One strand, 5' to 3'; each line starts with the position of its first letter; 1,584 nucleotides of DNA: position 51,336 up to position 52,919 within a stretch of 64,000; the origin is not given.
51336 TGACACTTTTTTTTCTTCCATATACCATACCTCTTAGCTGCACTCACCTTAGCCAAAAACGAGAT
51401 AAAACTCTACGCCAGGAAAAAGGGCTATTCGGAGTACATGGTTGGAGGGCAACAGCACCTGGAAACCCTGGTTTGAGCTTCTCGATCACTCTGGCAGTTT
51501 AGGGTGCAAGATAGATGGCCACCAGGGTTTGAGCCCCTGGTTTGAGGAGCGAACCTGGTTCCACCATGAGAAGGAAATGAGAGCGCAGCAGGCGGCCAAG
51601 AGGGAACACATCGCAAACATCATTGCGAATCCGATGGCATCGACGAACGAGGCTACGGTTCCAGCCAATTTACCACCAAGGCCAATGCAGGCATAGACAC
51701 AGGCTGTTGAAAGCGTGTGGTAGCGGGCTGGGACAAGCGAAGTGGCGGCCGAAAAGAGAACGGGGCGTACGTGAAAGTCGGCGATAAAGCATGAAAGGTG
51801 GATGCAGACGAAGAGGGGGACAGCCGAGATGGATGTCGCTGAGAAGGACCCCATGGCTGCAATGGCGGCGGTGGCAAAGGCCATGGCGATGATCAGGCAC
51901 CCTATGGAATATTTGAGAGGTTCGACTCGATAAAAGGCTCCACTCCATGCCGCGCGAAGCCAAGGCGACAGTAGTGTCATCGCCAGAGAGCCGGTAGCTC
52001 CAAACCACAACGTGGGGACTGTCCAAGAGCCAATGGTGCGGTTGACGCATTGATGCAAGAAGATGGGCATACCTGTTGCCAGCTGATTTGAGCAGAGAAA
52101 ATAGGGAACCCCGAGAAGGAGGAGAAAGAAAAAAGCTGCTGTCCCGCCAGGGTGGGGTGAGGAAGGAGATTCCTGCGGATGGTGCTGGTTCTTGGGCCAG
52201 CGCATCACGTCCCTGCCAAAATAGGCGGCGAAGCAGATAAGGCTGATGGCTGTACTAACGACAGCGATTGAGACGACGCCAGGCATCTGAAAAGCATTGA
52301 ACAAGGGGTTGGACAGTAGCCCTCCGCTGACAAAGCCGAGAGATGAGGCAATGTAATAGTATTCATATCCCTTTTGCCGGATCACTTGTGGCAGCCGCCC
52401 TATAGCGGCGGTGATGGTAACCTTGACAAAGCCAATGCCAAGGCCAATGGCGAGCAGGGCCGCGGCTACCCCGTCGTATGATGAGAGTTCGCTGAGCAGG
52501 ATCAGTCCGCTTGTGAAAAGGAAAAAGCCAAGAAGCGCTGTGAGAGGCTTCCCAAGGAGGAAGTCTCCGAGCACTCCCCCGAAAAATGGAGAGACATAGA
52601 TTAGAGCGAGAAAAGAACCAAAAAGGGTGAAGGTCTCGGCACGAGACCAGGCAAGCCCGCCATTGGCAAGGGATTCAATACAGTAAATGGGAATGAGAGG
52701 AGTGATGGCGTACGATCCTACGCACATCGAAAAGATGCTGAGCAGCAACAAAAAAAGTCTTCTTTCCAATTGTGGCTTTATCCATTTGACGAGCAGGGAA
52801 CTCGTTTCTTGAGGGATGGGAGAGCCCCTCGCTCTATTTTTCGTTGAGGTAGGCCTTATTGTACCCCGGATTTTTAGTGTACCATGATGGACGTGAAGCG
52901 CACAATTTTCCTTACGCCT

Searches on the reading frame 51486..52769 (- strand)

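Call 73: search_protein_families(library=pfam, proteins=[window:51486-52769:-], max_evalue=0.0001)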
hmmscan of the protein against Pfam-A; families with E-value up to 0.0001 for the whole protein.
window:51486-52769:- (427 aa): 2 families
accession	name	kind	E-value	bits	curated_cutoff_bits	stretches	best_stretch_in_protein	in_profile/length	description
PF07690.21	MFS_1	-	1.6e-11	44.2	33.4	1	8-366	1-343/347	Major Facilitator Superfamily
PF00854.27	PTR2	-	1.5e-07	31.1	27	1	213-379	204-382/392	POT family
